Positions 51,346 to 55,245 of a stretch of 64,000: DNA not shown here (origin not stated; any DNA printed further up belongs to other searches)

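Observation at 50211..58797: Giant 1833 aa metzincin lipoprotein flanked by two outer-membrane barrel genes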

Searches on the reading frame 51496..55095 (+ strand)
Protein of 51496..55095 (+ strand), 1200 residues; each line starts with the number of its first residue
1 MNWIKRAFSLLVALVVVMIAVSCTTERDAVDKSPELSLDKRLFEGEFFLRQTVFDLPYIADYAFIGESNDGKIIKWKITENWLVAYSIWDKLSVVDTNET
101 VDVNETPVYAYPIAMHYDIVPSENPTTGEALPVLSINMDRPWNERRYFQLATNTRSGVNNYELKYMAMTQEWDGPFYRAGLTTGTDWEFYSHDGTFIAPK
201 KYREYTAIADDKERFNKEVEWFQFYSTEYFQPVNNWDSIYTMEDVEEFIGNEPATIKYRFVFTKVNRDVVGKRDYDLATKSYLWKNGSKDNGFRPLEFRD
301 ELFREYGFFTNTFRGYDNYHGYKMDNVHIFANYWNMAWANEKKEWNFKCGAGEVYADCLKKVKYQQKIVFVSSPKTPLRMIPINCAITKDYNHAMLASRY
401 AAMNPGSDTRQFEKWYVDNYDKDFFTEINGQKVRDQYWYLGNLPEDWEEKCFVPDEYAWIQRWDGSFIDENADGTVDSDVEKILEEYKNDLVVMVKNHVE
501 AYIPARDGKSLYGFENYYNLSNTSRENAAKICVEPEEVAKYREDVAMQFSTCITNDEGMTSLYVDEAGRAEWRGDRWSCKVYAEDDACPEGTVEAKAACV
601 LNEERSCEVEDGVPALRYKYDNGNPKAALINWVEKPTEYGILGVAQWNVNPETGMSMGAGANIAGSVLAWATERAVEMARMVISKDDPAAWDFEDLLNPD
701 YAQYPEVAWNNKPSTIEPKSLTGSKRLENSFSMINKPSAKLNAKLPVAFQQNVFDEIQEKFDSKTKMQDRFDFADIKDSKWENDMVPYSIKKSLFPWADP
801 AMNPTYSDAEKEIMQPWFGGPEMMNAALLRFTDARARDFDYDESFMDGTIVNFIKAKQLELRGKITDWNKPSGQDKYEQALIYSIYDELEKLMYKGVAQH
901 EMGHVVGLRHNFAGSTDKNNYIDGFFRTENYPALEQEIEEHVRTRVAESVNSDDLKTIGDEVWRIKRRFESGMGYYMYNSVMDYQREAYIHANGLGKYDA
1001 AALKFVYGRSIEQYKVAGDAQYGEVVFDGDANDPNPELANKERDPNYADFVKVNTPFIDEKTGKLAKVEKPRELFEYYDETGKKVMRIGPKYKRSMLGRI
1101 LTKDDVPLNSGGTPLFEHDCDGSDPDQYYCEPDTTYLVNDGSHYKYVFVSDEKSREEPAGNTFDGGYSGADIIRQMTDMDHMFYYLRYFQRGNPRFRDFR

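Call 61: search_protein_representatives(alignment_id=A6)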
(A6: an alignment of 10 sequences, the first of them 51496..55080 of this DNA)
Query: 10 sequences, 1155 profile positions. Proteins with E-value up to 0.001 (for the whole library): 1601; up to 1e-10: 880; up to 1e-30: 276. The best 150 are listed.
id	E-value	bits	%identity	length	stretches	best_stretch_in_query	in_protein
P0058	0.0e+00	1838.0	-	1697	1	1-1155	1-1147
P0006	0.0e+00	1804.5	-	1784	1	1-1155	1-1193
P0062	0.0e+00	1744.8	-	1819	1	1-1155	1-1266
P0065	0.0e+00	1514.0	-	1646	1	4-1155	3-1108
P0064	0.0e+00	1495.6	-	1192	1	4-1136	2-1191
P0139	2.4e-238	810.7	-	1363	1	444-1155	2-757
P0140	1.2e-184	632.9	-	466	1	1-479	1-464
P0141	3.8e-183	627.9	-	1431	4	7-335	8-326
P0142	8.5e-169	580.4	-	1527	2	1-465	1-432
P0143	1.0e-163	563.5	-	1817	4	3-339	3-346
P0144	1.5e-159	549.7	-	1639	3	8-334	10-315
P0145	7.5e-154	530.9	-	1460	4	5-334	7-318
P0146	3.3e-136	472.5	-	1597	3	8-334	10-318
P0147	1.0e-82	295.3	-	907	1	589-1155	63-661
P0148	6.8e-71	256.1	-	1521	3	620-1152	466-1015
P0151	1.8e-62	228.3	-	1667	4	5-165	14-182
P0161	5.1e-60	220.1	-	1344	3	622-1154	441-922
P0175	4.5e-55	203.7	-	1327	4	621-1154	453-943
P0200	4.3e-51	190.5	-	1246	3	621-1017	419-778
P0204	1.3e-50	189.0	-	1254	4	8-337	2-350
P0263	9.8e-44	166.2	-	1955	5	9-159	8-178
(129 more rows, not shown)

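Call 66: search_protein_families(library=pfam, proteins=[P0141, P0143, P0148, P0151, P0161, P0200], max_evalue=0.001)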
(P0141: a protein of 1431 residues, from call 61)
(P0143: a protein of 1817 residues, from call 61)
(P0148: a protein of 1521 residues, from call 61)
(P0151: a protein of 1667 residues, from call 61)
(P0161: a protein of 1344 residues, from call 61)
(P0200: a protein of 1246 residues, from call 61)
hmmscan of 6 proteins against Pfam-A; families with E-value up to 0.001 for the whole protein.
P0141 (1431 aa): 1 family
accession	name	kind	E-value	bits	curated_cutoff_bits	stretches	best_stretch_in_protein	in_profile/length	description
PF16313.11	DUF4953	-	1.5e-05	24.8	24.2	1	766-789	12-35/316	Met-zincin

P0143 (1817 aa): 1 family
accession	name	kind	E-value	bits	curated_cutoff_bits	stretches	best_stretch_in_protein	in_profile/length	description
PF16313.11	DUF4953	-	1.3e-05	25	24.2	1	1008-1031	12-35/316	Met-zincin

P0148 (1521 aa): 1 family
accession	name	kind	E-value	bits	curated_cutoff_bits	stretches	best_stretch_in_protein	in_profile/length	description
PF16313.11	DUF4953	-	6.3e-10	39.2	24.2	1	697-727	6-36/316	Met-zincin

P0151 (1667 aa): 1 family
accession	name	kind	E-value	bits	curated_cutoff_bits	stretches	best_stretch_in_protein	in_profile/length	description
PF16313.11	DUF4953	-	4.2e-08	33.2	24.2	1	663-687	12-36/316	Met-zincin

P0161 (1344 aa): 1 family
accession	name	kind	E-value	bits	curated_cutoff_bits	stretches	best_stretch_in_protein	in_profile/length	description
PF16313.11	DUF4953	-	7.7e-07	29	24.2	1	676-699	10-33/316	Met-zincin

P0200 (1246 aa): 2 families
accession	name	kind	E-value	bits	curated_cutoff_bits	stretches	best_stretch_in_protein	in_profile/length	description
PF16313.11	DUF4953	-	8.5e-11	42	24.2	1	656-685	6-35/316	Met-zincin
PF01400.30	Astacin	-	0.00039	20.6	22.5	1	664-740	79-146/189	Astacin (Peptidase family M12A)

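Call 67: list_cluster_members(proteins=[P0141, P0143, P0148, P0151, P0161, P0200, P0263, P0175, P0204, P0068])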
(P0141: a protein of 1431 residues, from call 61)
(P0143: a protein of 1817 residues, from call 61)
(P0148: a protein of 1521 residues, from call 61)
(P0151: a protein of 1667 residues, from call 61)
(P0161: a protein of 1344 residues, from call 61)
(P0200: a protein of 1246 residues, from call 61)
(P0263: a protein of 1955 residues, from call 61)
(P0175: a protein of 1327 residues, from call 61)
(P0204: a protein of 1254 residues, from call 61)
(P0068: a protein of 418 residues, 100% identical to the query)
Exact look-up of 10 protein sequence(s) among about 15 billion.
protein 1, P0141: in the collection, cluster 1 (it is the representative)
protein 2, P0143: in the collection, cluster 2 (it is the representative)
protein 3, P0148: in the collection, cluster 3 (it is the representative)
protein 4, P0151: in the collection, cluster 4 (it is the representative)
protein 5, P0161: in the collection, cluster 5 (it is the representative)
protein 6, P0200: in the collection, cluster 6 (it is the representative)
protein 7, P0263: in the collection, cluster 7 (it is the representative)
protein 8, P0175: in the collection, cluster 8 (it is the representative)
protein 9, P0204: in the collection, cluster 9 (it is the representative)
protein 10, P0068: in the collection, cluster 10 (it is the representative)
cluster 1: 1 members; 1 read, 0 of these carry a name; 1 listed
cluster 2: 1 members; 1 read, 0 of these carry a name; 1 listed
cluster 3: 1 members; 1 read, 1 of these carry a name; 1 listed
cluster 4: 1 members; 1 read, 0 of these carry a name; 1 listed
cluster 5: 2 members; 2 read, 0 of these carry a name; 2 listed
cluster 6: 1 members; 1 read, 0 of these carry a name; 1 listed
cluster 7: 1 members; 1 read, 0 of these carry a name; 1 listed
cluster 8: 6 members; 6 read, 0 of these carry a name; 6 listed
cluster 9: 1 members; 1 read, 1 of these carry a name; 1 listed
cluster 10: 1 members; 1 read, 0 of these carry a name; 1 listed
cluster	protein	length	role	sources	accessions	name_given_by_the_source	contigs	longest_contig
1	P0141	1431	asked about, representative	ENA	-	-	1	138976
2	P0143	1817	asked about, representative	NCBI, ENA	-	-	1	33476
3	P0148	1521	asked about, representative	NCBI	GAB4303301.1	MAG: hypothetical protein Kow0090_18870 [Myxococcota bacterium]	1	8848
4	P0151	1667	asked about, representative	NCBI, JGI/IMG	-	-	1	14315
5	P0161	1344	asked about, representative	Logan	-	-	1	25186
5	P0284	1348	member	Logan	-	-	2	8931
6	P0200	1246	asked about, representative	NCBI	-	-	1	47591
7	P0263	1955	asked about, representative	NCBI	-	-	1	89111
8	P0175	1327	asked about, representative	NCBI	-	-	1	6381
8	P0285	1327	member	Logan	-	-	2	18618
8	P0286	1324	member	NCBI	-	-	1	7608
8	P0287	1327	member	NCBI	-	-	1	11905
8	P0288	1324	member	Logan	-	-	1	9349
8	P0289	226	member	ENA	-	-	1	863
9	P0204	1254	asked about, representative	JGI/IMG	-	hypothetical protein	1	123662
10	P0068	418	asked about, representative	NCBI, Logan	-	-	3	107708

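Call 68: find_encoding_contigs(protein=P0141, flank=6000, max_places=1)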
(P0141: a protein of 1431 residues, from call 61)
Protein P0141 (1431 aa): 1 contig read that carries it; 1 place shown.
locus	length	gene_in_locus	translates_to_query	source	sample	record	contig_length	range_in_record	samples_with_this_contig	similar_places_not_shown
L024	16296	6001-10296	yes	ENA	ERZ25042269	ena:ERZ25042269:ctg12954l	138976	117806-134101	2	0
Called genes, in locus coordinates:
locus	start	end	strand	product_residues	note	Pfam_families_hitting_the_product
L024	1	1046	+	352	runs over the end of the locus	PF00294:PfkB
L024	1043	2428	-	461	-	PF00989:PAS, PF08448:PAS_4, PF13426:PAS_9, PF00512:HisKA, PF02518:HATPase_c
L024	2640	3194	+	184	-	PF18306:LDcluster4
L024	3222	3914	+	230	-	-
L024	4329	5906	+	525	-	-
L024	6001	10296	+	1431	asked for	-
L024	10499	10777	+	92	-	-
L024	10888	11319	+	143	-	-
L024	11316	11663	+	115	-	-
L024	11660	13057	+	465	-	PF20539:DUF6754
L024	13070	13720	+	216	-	-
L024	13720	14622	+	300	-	-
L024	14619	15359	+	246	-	-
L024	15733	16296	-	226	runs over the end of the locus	PF02673:BacA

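Call 70: find_encoding_contigs(protein=P0204, flank=6000, max_places=1)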
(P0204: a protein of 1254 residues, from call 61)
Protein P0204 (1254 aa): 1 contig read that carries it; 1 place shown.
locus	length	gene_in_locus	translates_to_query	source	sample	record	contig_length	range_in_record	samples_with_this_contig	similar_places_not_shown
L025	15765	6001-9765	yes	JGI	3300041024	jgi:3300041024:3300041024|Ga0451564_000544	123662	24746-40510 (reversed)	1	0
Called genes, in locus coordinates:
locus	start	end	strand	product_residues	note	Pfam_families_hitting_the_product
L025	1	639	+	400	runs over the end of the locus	-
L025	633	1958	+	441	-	-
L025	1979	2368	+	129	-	-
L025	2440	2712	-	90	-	PF00216:Bac_DNA_binding, PF18291:HU-HIG (weak)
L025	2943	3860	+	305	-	PF03193:RsgA_GTPase, PF00009:GTP_EFTU (faint), PF01926:MMR_HSR1 (weak)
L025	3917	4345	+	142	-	PF13453:Zn_ribbon_TFIIB, PF24042:DUF7351 (weak), PF13453:Zn_ribbon_TFIIB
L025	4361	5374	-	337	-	PF00226:DnaJ, PF01556:DnaJ_C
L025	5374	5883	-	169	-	PF01025:GrpE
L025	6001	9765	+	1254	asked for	PF16313:DUF4953 (weak)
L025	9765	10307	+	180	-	PF22381:Staph_reg_Sar_Rot (weak), PF01047:MarR, PF12802:MarR_2, PF13463:HTH_27 (weak), PF13412:HTH_24 (weak), PF03551:PadR (faint)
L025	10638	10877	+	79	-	-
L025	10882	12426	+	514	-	PF13522:GATase_6, PF13537:GATase_7, PF00733:Asn_synthase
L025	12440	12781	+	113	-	-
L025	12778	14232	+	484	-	PF00474:SSF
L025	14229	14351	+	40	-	-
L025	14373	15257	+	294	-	PF00795:CN_hydrolase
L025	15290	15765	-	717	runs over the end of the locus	PF09925:DUF2157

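Call 71: find_encoding_contigs(protein=P0148, flank=6000, max_places=1)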
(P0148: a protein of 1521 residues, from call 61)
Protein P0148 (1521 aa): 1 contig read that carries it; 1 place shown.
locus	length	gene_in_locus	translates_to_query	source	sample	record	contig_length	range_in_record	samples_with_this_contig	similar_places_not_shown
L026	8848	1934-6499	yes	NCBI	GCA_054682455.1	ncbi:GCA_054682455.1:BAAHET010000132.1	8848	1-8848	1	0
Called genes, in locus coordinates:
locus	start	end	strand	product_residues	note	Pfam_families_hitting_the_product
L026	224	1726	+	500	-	PF13742:tRNA_anti_2, PF01336:tRNA_anti-codon, PF02601:Exonuc_VII_L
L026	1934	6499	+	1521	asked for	PF16313:DUF4953 (weak)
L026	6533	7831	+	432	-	PF03447:NAD_binding_3, PF00742:Homoserine_dh, PF01842:ACT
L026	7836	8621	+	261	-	PF00583:Acetyltransf_1 (weak)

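Call 73: search_protein_families(library=ncbifam, proteins=[P0200, P0204, P0148, P0161, P0141, P0175], max_evalue=0.01)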
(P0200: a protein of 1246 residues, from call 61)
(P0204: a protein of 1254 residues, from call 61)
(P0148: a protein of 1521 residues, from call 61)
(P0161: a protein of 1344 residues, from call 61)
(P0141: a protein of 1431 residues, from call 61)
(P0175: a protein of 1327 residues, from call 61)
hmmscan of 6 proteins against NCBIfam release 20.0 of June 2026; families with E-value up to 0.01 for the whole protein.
P0200 (1246 aa): 0 families

P0204 (1254 aa): 0 families

P0148 (1521 aa): 0 families

P0161 (1344 aa): 1 family
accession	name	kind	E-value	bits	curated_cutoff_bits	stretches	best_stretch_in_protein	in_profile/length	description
NF045530.1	LegP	equivalog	0.0058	16.2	300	0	645-706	108-165/244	Dot/Icm T4SS effector Zinc-dependent metalloprotease LegP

P0141 (1431 aa): 1 family
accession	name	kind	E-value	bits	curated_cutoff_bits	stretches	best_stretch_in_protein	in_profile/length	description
TIGR03952.1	metzin_BF0631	equivalog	0.00034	19.7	208.1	1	771-857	236-322/351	zinc-dependent metalloproteinase lipoprotein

P0175 (1327 aa): 0 families

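Call 79: predict_structure(alignment_id=A7)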
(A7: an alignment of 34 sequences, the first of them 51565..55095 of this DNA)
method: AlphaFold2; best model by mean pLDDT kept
length: 1177 residues; sequences in the alignment: 34
mean_pLDDT: 72.4   pTM: 0.77
mean pLDDT of the five models: 72.4, 69.8, 69.8, 68.8, 65.0
residues with pLDDT >= 90: 214; 70-90: 496; 50-70: 266; < 50: 201
segments of 3 or more residues with pLDDT < 50: 1-3, 38-40, 68-81, 145-150, 211-216, 218-229, 613-619, 665-714, 740-755, 796-805, 807-823, 890-895, 1128-1152, 1167-1177
pLDDT, mean of each block of 10 residues (from residue 1): 64 89 86 57 71 89 64 35 75 88 75 89 87 71 50 67 88 90 86 90 77 47 45 84 84 64 81 60 64 53 61 86 89 92 90 90 95 94 93 93 89 88 93 88 82 84 91 93 81 62 88 89 90 88 83 88 89 88 80 86 81 46 60 68 73 72 51 40 36 33 32 51 57 57 38 48 54 58 60 47 47 42 60 85 86 88 87 86 71 53 63 76 69 71 63 67 64 84 88 89 90 87 85 85 87 81 89 78 78 77 63 83 57 38 43 49 50 33
secondary structure, 60 per line:
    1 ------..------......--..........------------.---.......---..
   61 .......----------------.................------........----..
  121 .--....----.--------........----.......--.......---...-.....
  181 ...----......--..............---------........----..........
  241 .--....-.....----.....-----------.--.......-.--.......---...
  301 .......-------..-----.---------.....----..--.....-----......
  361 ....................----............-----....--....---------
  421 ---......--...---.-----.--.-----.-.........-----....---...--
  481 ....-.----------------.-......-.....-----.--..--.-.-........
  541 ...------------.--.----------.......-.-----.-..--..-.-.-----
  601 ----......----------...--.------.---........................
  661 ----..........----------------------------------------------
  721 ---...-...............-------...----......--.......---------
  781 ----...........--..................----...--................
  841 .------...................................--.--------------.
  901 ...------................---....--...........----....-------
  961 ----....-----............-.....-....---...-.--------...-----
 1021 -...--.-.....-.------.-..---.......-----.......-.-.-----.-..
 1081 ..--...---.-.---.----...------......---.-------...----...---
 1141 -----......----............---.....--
elements in order (helices of 4 or more, strands of 3 or more residues): H17-20 E23-32 E49-55 E59-64 E84-100 E107-114 E124-127 H141-148 E153-159 E162-168 E172-174 H176-183 H188-193 E196-209 H219-226 E231-241 H244-247 E249-253 E258-262 H277-283 E288-294 E298-307 H332-336 E345-349 H355-380 H386-396 E402-405 E408-411 H424-428 H455-463 E469-472 E476-478 H481-484 E505-510 H512-516 H533-543 E570-576 E605-610 E621-623 E637-641 H642-660 H665-674 H728-742 H757-762 H765-771 H785-795 H798-815 H825-841 H848-882 H900-903 H910-925 H929-932 H935-945 H950-953 H965-968 H974-985 E987-991 E1000-1002 E1029-1033 E1049-1055 E1061-1067 E1111-1113 H1146-1151 H1156-1167 H1171-1175
